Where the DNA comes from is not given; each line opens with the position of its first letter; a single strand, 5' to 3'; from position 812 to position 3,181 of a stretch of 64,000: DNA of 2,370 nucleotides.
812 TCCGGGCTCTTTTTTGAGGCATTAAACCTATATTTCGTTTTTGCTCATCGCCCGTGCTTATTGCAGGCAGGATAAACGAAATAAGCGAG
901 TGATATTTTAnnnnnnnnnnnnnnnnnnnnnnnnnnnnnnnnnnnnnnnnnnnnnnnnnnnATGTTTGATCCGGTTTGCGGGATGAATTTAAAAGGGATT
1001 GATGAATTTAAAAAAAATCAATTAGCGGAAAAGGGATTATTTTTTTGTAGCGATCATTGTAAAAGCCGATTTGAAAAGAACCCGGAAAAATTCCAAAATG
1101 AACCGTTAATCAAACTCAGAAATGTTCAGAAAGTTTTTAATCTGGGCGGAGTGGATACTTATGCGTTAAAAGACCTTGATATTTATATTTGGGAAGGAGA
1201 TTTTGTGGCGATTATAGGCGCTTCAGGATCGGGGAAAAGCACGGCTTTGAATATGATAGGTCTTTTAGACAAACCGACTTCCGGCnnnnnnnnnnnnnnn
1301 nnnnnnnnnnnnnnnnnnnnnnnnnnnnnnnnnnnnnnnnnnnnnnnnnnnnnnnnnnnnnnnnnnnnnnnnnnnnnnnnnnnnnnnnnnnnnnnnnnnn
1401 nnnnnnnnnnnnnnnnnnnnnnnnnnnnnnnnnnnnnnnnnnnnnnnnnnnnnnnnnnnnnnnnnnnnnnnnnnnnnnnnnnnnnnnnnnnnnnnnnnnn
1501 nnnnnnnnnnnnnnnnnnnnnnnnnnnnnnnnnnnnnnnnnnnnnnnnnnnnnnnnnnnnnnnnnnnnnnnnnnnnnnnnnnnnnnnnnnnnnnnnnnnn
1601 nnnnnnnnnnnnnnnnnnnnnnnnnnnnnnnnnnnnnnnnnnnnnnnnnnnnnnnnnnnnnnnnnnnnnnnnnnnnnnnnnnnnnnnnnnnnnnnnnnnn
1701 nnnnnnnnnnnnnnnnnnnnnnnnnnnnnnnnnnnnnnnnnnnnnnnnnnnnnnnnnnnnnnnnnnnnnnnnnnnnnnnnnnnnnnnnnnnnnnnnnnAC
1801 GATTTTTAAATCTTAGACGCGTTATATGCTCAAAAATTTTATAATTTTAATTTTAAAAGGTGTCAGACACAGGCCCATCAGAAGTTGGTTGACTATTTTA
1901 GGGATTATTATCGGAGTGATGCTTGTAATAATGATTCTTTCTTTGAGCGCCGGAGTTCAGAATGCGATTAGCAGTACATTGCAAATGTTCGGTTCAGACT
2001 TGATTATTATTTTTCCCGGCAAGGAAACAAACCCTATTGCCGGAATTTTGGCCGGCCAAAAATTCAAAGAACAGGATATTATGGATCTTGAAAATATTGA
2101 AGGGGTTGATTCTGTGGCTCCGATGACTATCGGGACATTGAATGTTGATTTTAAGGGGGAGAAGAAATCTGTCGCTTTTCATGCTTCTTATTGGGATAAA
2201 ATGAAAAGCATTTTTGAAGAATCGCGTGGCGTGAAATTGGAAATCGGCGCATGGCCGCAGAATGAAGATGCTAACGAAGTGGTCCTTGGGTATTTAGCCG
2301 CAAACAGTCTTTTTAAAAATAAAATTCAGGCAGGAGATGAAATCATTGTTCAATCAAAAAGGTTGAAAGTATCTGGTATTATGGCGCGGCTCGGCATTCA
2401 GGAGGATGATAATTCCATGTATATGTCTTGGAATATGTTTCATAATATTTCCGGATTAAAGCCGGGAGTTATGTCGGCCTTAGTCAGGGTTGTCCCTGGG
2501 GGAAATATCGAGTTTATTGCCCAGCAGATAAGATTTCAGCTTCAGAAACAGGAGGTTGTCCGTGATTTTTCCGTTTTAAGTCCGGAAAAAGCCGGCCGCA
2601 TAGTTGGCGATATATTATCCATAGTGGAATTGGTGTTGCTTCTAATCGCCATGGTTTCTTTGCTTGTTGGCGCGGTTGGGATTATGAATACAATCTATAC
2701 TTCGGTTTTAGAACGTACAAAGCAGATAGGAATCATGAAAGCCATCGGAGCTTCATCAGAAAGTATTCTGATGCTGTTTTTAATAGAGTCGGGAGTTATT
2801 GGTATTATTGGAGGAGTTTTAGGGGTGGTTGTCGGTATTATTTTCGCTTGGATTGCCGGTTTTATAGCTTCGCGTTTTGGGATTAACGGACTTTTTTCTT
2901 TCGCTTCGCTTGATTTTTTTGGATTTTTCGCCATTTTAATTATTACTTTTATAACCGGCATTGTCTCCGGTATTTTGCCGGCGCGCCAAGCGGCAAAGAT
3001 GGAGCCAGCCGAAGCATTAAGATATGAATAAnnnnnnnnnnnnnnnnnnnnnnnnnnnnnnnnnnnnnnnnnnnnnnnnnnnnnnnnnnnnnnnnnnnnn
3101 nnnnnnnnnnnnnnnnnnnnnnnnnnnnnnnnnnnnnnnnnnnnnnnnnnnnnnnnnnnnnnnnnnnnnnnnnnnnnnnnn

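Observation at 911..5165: Copper/metal efflux module: YHS-domain fused to a MacB-type ABC ATPase next to a CPH-type P1B ATPase with its own zinc ribbon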

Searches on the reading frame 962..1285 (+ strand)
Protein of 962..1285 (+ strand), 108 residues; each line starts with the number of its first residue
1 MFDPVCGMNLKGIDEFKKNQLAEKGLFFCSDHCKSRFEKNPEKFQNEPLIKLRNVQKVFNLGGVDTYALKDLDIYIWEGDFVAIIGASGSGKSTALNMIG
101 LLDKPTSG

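Call 22: search_protein_representatives(protein=window:962-1285:+)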
Query: 108 residues. Proteins with E-value up to 0.001 (for the whole library): 42521; up to 1e-10: 752; up to 1e-30: 1. The best 150 are listed.
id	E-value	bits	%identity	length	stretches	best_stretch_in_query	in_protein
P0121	1.6e-35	137.7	60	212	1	2-108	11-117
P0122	1.7e-30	121.6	54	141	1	3-107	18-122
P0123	1.2e-27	112.5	52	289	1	3-108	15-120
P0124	1.7e-27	111.9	54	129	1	3-108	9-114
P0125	6.6e-26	106.8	50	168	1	1-108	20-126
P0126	3.9e-24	101.1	49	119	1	2-100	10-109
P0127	1.0e-22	96.5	45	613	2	46-108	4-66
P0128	4.9e-22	94.4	45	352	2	35-105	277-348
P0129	5.4e-21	91.0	45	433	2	46-108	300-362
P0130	6.8e-21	90.7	50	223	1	1-108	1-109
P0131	8.5e-21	90.4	95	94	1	3-46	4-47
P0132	4.3e-20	88.1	42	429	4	3-44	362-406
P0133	4.6e-20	88.0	47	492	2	48-108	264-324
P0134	5.8e-20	87.7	40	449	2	46-108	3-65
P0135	9.6e-20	87.0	48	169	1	3-108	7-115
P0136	1.9e-19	86.1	45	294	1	3-108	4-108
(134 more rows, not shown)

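Call 49: list_cluster_members(proteins=[P0123, P0125, P0130, P0135, P0136, P0124, P0121])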
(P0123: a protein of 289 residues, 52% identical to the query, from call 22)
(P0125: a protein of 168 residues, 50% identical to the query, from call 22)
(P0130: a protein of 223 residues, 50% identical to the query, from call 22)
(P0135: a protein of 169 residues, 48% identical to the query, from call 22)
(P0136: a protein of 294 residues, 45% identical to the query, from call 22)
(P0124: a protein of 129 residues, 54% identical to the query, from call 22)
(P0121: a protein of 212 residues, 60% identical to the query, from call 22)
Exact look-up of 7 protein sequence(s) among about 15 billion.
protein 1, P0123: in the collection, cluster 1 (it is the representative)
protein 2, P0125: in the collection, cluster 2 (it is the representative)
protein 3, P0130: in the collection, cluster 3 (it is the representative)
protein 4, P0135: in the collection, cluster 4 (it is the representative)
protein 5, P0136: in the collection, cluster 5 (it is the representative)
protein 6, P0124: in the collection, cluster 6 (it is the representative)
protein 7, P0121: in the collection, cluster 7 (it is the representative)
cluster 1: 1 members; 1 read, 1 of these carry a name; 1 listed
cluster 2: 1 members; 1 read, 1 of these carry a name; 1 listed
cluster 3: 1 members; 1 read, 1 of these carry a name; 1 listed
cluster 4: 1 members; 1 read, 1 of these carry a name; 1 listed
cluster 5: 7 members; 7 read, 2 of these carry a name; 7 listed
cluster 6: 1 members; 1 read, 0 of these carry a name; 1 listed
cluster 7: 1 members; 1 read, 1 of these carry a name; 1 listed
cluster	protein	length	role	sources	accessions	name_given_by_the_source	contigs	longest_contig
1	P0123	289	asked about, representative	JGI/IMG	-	ABC-type lipoprotein export system ATPase subunit/YHS domain-containing protein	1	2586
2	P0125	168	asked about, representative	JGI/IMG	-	ABC-type glutathione transport system ATPase component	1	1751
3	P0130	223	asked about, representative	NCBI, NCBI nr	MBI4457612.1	ATP-binding cassette domain-containing protein, partial [Candidatus Uhrbacteria bacterium] | ATP-binding cassette domain-containing protein [Candidatus Uhrbacteria bacterium]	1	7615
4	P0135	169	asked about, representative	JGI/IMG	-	ABC-type glutathione transport system ATPase component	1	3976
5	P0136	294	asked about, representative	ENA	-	-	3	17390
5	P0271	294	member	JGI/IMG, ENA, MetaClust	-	\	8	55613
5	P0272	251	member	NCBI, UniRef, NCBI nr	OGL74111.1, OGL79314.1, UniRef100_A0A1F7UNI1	hypothetical protein A3F28_02920 [Candidatus Uhrbacteria bacterium ... | ABC transporter domain-containing protein n=2 Tax=Candidatus Uhriibacteriota ... | MAG: hypothetical protein A3D72_04570 [Candidatus Uhrbacteria bacterium ...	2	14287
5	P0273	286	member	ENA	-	-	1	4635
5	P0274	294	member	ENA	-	-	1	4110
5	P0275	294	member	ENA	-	-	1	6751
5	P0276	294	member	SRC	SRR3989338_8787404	-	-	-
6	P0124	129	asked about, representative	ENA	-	-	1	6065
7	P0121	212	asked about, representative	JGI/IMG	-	ABC-type multidrug transport system fused ATPase/permease subunit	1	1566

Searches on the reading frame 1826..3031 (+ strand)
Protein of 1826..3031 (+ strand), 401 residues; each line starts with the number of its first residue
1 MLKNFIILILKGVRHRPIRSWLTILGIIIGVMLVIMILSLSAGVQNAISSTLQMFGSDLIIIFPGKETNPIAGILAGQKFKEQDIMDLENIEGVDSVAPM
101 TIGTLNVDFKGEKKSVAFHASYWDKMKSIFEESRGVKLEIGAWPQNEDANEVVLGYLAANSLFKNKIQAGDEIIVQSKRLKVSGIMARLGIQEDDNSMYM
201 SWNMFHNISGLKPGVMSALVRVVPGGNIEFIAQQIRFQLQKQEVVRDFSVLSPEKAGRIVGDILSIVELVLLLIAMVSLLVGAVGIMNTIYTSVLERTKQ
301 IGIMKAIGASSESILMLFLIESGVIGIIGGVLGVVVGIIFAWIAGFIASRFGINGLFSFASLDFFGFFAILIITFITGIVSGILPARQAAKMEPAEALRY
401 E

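Call 3: search_protein_families(library=pfam, proteins=[window:1826-3031:+], max_evalue=0.1)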
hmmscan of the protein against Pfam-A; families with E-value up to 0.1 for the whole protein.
window:1826-3031:+ (401 aa): 2 families
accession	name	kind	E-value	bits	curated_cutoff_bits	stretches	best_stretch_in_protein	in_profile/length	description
PF12704.14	MacB_PCD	-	1.5e-27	97.7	27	1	20-236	1-205/207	MacB-like periplasmic core domain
PF02687.27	FtsX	-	1.7e-18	67.3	25.5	1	273-394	2-120/120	FtsX-like permease C-terminal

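Call 4: search_protein_families(library=ncbifam, proteins=[window:1826-3031:+], max_evalue=0.01)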
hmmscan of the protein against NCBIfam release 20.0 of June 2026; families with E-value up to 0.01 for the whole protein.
window:1826-3031:+ (401 aa): 11 families
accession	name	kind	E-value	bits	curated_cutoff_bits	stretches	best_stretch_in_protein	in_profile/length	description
NF007826.0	PRK10535.1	equivalog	5.2e-37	127.4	966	1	14-399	266-646/648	macrolide ABC transporter ATP-binding protein/permease MacB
TIGR03434.1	ADOP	subfamily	3.8e-23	81.5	622.3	1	17-401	414-803/803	ADOP family duplicated permease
TIGR02212.1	lolCE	equivalog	4.3e-22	78.6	362.45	1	20-401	24-411/411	lipoprotein-releasing ABC transporter permease subunit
NF008076.0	PRK10814.1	exception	6.5e-15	55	473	2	272-401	269-399/399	lipoprotein-releasing ABC transporter permease subunit LolC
NF038346.1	FtsX_actino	exception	2.6e-10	40.2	250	1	263-380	175-292/308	permease-like cell division protein FtsX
NF038347.1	FtsX_Gpos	exception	1e-08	34.9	225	1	259-384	156-285/296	permease-like cell division protein FtsX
TIGR00439.2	FtsX_Gneg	equivalog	1.4e-08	34.4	255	1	263-388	162-289/292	permease-like cell division protein FtsX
TIGR01185.1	devC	equivalog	1e-06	28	290.35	1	175-396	165-378/380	ABC transporter permease DevC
NF008357.0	PRK11146.1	exception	1.4e-06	27.4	439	1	21-398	28-411/414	lipoprotein-releasing ABC transporter permease subunit LolE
TIGR02213.1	lolE_release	exception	0.00023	20.1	540.35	1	254-398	253-408/411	lipoprotein-releasing ABC transporter permease subunit LolE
NF041854.1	ABC_perm_YbbP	equivalog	0.0014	16.6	999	1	165-399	136-369/806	putative ABC transporter permease subunit YbbP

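Call 41: search_solved_structures(query=window:1826-3028:+, max_evalue=0.00001)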
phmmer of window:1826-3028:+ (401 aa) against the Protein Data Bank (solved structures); distinct sequences matched with E-value up to 0.00001: 12.
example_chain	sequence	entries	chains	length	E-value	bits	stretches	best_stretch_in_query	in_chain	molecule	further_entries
5nik_J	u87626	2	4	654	2.5e-32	115.5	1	14-399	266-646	Macrolide export ATP-binding/permease protein MacB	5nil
5lil_A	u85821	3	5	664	6.2e-31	110.9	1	13-400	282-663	Macrolide export ATP-binding/permease protein MacB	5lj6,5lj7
5gko_A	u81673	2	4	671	1.3e-29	106.6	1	9-399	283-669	Macrolide export ATP-binding/permease protein MacB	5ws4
5xu1_M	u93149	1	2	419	2.1e-23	86.2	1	264-401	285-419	ABC transporter permeae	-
9o9x_C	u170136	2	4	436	1.9e-16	63.2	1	265-400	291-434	ABC transporter permease YtrF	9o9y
9w37_A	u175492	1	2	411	4.4e-14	55.5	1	257-401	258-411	LolF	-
9w35_A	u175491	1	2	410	2.8e-13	52.8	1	257-400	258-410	LolF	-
7arh_C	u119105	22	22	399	3e-12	49.5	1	272-401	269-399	Lipoprotein-releasing ABC transporter permease subunit LolC | Lipo-releasing system transmembrane protein lolC | Lipoprotein-releasing system transmembrane prot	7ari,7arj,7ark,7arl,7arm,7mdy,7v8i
9w2w_A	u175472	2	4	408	1.5e-11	47.2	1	257-398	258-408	LolF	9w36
7mdx_A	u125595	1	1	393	7.4e-09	38.3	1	272-396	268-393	Lipoprotein-releasing system transmembrane protein LolC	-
9rli_E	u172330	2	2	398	5.2e-06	28.9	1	267-398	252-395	Lipoprotein-releasing system transmembrane protein LolE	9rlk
7arh_E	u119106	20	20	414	7.1e-06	28.5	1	267-398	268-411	Lipoprotein-releasing system transmembrane protein LolE | Lipoprotein transporter subunit LolE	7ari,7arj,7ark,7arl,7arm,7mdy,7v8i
